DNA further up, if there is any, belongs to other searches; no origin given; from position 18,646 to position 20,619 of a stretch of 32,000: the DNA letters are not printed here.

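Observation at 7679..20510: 12.8-kb integrative mobilizable defence island precisely splitting miaE, with junctions readable to a 2-bp crossover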

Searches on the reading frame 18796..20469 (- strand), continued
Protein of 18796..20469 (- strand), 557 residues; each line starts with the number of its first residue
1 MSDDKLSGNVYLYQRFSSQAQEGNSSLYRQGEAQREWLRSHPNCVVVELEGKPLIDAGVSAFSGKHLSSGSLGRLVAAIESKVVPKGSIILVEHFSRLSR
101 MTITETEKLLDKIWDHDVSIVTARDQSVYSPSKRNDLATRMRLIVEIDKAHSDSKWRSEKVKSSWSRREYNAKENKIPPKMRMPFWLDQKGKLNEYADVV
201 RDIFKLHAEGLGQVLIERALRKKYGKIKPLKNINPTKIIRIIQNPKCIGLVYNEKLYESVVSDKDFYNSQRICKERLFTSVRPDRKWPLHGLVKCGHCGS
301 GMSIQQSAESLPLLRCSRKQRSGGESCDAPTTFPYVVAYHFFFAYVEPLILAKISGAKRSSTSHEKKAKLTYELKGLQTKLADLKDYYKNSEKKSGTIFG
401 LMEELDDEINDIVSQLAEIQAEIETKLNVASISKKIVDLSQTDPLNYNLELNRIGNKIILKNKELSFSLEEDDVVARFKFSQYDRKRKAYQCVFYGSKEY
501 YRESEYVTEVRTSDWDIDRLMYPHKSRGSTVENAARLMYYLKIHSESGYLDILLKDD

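Call 39: find_encoding_contigs(protein=P0052, flank=10000, max_places=1)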
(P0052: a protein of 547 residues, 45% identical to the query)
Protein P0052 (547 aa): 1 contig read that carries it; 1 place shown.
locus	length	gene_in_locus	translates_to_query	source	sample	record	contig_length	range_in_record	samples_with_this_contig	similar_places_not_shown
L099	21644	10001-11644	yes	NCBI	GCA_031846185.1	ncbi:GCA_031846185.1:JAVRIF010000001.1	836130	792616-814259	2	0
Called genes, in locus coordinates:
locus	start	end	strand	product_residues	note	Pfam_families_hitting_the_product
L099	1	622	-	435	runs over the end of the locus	PF05697:Trigger_N, PF00254:FKBP_C, PF05698:Trigger_C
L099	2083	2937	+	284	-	PF00763:THF_DHG_CYH, PF02882:THF_DHG_CYH_C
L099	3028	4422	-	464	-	PF01406:tRNA-synt_1e, PF00133:tRNA-synt_1 (faint), PF09334:tRNA-synt_1g, PF09190:DALR_2, PF23493:CysS_C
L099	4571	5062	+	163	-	PF00160:Pro_isomerase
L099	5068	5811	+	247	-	PF00149:Metallophos, PF12850:Metallophos_2 (faint)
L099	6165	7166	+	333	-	PF00990:GGDEF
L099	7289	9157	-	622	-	PF05960:DUF885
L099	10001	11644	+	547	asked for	PF00239:Resolvase, PF13408:Zn_ribbon_recom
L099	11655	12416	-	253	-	PF06175:MiaE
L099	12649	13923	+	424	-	PF13481:AAA_25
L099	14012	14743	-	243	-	PF01863:YgjP-like, PF08325:WLM (faint)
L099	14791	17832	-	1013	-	PF04313:HSDR_N, PF04851:ResIII, PF18766:SWI2_SNF2, PF22679:T1R_D3-like, PF11867:T1RH-like_C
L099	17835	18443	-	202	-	-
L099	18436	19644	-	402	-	PF01420:Methylase_S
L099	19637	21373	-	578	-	PF12161:HsdM_N, PF02384:N6_Mtase, PF07669:Eco57I (faint)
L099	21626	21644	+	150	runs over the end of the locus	-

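Call 44: search_protein_families(library=ncbifam, proteins=[window:18796-20469:-], max_evalue=0.001)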
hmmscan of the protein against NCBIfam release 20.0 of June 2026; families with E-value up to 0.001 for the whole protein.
window:18796-20469:- (557 aa): 1 family
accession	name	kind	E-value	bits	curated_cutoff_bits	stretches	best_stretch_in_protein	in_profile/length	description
NF041201.1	recomb_XisF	equivalog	1.9e-08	33.7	375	1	235-421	222-422/465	fdxN element excision recombinase XisF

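Call 52: search_solved_structures(query=window:18799-20469:-, max_evalue=0.001)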
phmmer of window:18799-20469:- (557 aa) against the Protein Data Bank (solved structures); distinct sequences matched with E-value up to 0.001: 0.

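Call 57: find_encoding_contigs(protein=P0048, flank=10000, max_places=1)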
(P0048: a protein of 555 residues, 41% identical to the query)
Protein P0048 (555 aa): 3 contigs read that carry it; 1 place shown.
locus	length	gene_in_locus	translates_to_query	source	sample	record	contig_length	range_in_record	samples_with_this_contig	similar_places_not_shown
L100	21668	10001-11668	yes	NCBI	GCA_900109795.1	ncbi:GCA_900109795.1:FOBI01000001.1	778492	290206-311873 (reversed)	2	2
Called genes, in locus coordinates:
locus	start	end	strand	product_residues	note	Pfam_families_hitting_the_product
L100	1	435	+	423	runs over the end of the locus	PF08245:Mur_ligase_M, PF27239:FOL3_C, PF02875:Mur_ligase_C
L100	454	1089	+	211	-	PF05036:SPOR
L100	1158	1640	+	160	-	PF02674:Colicin_V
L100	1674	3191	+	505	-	PF13522:GATase_6, PF13537:GATase_7, PF00156:Pribosyltran (weak)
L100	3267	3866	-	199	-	PF04893:Yip1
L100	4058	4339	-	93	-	-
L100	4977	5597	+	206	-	PF07589:PEP_exosort_dom (weak)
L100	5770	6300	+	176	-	PF09721:Exosortase_EpsH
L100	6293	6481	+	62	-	-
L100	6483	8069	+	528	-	PF20154:LNT_N, PF00795:CN_hydrolase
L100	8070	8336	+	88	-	PF00550:PP-binding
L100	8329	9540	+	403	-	PF00109:ketoacyl-synt, PF02801:Ketoacyl-synt_C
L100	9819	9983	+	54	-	PF06175:MiaE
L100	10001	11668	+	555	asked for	PF00239:Resolvase, PF07508:Recombinase (weak), PF13408:Zn_ribbon_recom (weak)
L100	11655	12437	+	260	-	PF06175:MiaE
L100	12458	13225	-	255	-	PF00149:Metallophos, PF12850:Metallophos_2 (faint)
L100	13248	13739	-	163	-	PF00160:Pro_isomerase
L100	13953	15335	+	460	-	PF01406:tRNA-synt_1e, PF09334:tRNA-synt_1g, PF00133:tRNA-synt_1 (weak), PF09190:DALR_2, PF23493:CysS_C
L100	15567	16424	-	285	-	PF00763:THF_DHG_CYH, PF02882:THF_DHG_CYH_C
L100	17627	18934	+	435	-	PF05697:Trigger_N, PF00254:FKBP_C, PF05698:Trigger_C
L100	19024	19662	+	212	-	PF00574:CLP_protease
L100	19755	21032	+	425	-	PF06689:zf-C4_ClpX, PF00493:MCM (weak), PF01078:Mg_chelatase (faint), PF05496:RuvB_N (weak), PF00004:AAA, PF07724:AAA_2, PF07728:AAA_5 (weak), PF10431:ClpB_D2-small, +1 more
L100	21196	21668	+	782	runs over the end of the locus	PF02190:LON_substr_bdg, PF08298:AAA_PrkA (faint), PF00004:AAA, PF07728:AAA_5, PF22667:Lon_lid, PF05362:Lon_C, PF13541:ChlI (weak)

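Call 58: find_encoding_contigs(protein=P0057, flank=10000, max_places=1)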
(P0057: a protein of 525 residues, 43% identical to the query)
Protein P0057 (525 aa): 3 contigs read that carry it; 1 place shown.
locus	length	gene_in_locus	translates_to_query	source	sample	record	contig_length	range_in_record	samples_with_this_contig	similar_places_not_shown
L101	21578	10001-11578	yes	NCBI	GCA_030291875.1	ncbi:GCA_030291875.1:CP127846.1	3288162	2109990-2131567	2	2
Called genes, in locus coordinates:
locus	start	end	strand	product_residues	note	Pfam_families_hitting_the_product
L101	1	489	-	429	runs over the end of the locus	PF01078:Mg_chelatase (faint), PF05496:RuvB_N, PF13191:AAA_16 (faint), PF20720:nSTAND3 (faint), PF00004:AAA, PF07728:AAA_5 (weak), PF16193:AAA_assoc_2, PF12002:MgsA_C, +1 more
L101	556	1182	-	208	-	PF03548:LolA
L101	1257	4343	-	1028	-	PF13491:FtsK_4TM, PF17854:FtsK_alpha, PF01580:FtsK_SpoIIIE, PF09397:FtsK_gamma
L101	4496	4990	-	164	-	PF13404:HTH_AsnC-type, PF13412:HTH_24, PF01037:AsnC_trans_reg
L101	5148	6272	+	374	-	PF05222:AlaDh_PNT_N, PF01262:AlaDh_PNT_C, PF07992:Pyr_redox_2 (weak), PF02826:2-Hacid_dh_C (weak), PF01488:Shikimate_DH, PF00070:Pyr_redox (weak)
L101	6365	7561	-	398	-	PF13679:Methyltransf_32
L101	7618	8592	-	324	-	PF00126:HTH_1, PF03466:LysR_substrate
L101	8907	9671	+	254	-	-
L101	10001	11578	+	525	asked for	PF00239:Resolvase, PF07508:Recombinase, PF13408:Zn_ribbon_recom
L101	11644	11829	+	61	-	-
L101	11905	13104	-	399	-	PF05707:Zot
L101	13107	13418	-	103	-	PF10734:DUF2523 (faint)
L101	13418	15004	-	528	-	-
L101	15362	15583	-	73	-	-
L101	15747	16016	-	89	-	-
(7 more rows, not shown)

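Call 74: find_encoding_contigs(protein=window:18796-20469:-, flank=10000, max_places=6)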
Protein window:18796-20469:- (557 aa): 12 contigs read that carry it; 6 places shown.
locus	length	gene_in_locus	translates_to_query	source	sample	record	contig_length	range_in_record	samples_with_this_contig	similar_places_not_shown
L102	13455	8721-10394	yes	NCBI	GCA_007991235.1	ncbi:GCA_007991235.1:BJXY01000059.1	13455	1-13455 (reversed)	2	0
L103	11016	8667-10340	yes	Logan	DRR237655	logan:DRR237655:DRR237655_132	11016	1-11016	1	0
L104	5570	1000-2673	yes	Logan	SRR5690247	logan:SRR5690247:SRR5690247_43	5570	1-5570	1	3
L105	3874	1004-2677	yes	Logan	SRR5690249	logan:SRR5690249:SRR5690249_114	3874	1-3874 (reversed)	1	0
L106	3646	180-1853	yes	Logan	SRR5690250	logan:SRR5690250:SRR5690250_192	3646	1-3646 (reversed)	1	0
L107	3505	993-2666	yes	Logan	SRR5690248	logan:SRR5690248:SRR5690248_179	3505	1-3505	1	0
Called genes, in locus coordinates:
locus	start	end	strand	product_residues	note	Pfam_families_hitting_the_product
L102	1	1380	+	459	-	?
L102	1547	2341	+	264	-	PF01416:PseudoU_synth_1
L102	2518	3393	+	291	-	PF17848:Zn_ribbon_ACC, PF01039:Carboxyl_trans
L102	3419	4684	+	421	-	PF08245:Mur_ligase_M, PF02875:Mur_ligase_C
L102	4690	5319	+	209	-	PF05036:SPOR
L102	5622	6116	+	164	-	PF02674:Colicin_V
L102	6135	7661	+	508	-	PF13230:GATase_4 (weak), PF13522:GATase_6, PF13537:GATase_7, PF00156:Pribosyltran (weak)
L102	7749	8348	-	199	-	PF04893:Yip1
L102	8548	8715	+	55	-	PF06175:MiaE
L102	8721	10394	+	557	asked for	PF00239:Resolvase, PF07508:Recombinase (weak), PF13408:Zn_ribbon_recom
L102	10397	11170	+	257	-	PF06175:MiaE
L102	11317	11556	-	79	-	-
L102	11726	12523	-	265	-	PF01076:Mob_Pre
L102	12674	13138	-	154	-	-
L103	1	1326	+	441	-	?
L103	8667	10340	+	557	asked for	PF00239:Resolvase, PF07508:Recombinase (weak), PF13408:Zn_ribbon_recom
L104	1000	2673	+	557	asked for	PF00239:Resolvase, PF07508:Recombinase (weak), PF13408:Zn_ribbon_recom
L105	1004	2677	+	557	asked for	PF00239:Resolvase, PF07508:Recombinase (weak), PF13408:Zn_ribbon_recom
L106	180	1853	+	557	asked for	PF00239:Resolvase, PF07508:Recombinase (weak), PF13408:Zn_ribbon_recom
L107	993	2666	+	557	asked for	PF00239:Resolvase, PF07508:Recombinase (weak), PF13408:Zn_ribbon_recom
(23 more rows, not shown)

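Call 75: predict_structure(alignment_id=A2)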
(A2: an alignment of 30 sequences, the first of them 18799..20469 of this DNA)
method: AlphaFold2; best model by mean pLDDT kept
length: 557 residues; sequences in the alignment: 30
mean_pLDDT: 85.4   pTM: 0.66
mean pLDDT of the five models: 85.4, 84.1, 83.7, 83.0, 80.3
residues with pLDDT >= 90: 209; 70-90: 306; 50-70: 34; < 50: 8
segments of 3 or more residues with pLDDT < 50: 1-3, 553-557
pLDDT, mean of each block of 10 residues (from residue 1): 66 82 77 92 89 84 84 92 91 89 89 92 89 85 86 83 84 87 90 94 91 89 90 87 94 90 92 74 79 91 87 92 85 93 90 87 88 89 81 68 90 93 73 84 86 88 92 89 93 91 88 87 72 74 64 46
secondary structure, 60 per line:
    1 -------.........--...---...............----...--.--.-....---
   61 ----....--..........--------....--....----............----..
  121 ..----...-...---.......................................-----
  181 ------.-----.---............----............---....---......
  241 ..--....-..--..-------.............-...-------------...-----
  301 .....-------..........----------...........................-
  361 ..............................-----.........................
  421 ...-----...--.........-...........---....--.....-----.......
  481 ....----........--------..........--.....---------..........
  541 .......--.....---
elements in order: E8-16 H25-39 E44-46 E54-57 H65-68 H71-80 E89-92 H95-98 H103-114 E119-122 E127-129 H137-175 H197-208 H213-224 H228-231 H235-242 H245-248 H263-275 E293-295 E301-305 E313-316 H317-322 H335-359 H361-390 H396-423 H434-442 H444-454 E458-461 E464-468 E474-484 E489-496 E505-511 H517-521 H531-547 H550-554

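Call 77: fold_search(model_id=the predicted structure, library=pdb)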
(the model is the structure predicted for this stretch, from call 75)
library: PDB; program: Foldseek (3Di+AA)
matches with E <= 10: 473; with E <= 0.001: 13
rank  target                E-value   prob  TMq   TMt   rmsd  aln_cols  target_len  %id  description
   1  9dxf_A                2.2e-12  1.00  0.42  0.43  20.0       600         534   14  attLmm bound serine integrase and RDF complex in the post-rotation state (released 2026-01-21)
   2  9dxd_A                3.7e-12  1.00  0.41  0.42  19.9       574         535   16  attLmm bound serine integrase and RDF complex in the pre-rotation state (released 2026-01-21)
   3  9iu2_A                1.9e-11  1.00  0.39  0.43  10.0       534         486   14  Cryo-EM structure of the large serine recombinase Bxb1 in complex with attP and attB (GT/TT CDN) in the pre-strand exc (released 2026-03-04)
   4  9rah_B                4.4e-09  1.00  0.42  0.40  10.4       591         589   14  Autoinhibited PhiC31 integrase-attL complex (released 2026-02-11)
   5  4kis_A                2.1e-08  1.00  0.29  0.46  18.4       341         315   19  Crystal Structure of a LSR-DNA Complex (released 2013-07-10)
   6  9rah_A                6.4e-08  1.00  0.25  0.23  30.4       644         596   13  Autoinhibited PhiC31 integrase-attL complex (released 2026-02-11)
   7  4kis_C                7.2e-08  1.00  0.30  0.49  13.6       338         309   18  Crystal Structure of a LSR-DNA Complex (released 2013-07-10)
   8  4bqq_A                1.9e-05  1.00  0.20  0.31  17.1       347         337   15  Protein crystal structure of the N-terminal and recombinase domains of the Streptomyces temperate phage serine recombi (released 2013-06-12)
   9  4bqq_B                4.6e-05  1.00  0.20  0.30  11.4       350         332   12  Protein crystal structure of the N-terminal and recombinase domains of the Streptomyces temperate phage serine recombi (released 2013-06-12)
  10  9ibl_A                5.9e-05  1.00  0.33  0.38   9.5       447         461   13  PhiC31 integrative synapse: attB x attP with an S12A integrase variant (released 2026-02-11)
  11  9rad_A                2.2e-04  1.00  0.25  0.29  21.4       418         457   12  PhiC31 integrase-attL complex: B-bound subregion (released 2026-02-11)
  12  3bvp_A                2.5e-04  1.00  0.20  0.70   5.6       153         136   18  Crystal Structure of the N-terminal Catalytic Domain of TP901-1 Integrase (released 2008-08-12)
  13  9ifc_A                9.1e-04  1.00  0.32  0.39   7.7       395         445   14  PhiC31 integrative synapse: CC dimer subregion (released 2026-02-11)
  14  9iu9_B                1.3e-03  1.00  0.25  0.42  17.5       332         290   12  Cryo-EM structure of the large serine recombinase Bxb1 in complex with attP and attB (GT/TT CDN) in the pre-strand exc (released 2026-03-04)
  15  3bvp_B                1.8e-03  1.00  0.19  0.69   5.1       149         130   19  Crystal Structure of the N-terminal Catalytic Domain of TP901-1 Integrase (released 2008-08-12)
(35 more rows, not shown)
